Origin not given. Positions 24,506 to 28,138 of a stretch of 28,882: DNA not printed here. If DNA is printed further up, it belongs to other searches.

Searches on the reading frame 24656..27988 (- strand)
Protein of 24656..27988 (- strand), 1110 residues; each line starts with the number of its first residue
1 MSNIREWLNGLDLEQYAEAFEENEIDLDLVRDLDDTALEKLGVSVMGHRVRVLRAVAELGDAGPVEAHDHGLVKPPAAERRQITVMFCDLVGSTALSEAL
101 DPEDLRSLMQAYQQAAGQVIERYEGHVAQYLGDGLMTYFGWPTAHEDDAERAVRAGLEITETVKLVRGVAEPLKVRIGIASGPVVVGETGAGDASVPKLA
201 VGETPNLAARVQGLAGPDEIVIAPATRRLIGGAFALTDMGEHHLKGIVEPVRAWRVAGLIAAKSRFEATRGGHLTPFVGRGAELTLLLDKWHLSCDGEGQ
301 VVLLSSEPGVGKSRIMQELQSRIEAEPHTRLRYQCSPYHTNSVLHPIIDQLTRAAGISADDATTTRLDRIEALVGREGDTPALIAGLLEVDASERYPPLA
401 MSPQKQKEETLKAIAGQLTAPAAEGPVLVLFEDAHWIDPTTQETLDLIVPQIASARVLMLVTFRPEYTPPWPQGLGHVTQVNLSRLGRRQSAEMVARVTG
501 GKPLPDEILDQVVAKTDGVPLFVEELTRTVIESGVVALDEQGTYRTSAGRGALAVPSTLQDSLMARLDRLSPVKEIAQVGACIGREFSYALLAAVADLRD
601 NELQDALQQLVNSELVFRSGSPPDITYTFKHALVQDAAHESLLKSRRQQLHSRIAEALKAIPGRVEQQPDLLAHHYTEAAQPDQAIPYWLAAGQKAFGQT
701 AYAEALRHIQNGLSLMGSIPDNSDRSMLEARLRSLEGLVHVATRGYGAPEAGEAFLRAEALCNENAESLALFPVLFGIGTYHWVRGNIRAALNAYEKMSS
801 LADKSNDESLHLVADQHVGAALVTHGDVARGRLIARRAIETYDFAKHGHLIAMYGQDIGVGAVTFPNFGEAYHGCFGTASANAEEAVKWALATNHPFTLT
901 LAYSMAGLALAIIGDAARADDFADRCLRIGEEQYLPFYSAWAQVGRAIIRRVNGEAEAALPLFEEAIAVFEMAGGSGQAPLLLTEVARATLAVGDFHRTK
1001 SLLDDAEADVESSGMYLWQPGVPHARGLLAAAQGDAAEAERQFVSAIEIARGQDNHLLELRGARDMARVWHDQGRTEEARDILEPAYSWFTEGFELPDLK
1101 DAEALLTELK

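Call 45: search_protein_families(library=pfam, proteins=[window:24656-27988:-], max_evalue=0.00001)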
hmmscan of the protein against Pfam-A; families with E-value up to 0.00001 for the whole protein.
window:24656-27988:- (1110 aa): 6 families
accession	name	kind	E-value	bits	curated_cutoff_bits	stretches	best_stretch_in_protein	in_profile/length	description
PF00211.25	Guanylate_cyc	-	3e-20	73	21.9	1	79-246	5-172/183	Adenylate and Guanylate cyclase catalytic domain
PF13191.12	AAA_16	-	1.1e-16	62.2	32.6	1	276-455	1-162/167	AAA ATPase domain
PF00536.37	SAM_1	-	2.4e-14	53.9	23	1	3-59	7-63/64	SAM domain (Sterile alpha motif)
PF13424.12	TPR_12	-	5.3e-14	52.6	30.1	1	1025-1090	8-75/77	Tetratricopeptide repeat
PF07647.24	SAM_2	-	6.8e-11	42.6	20.5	1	2-59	7-65/66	SAM domain (Sterile alpha motif)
PF17874.7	TPR_MalT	-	7.6e-10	39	45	1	872-1083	13-225/336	MalT-like TPR region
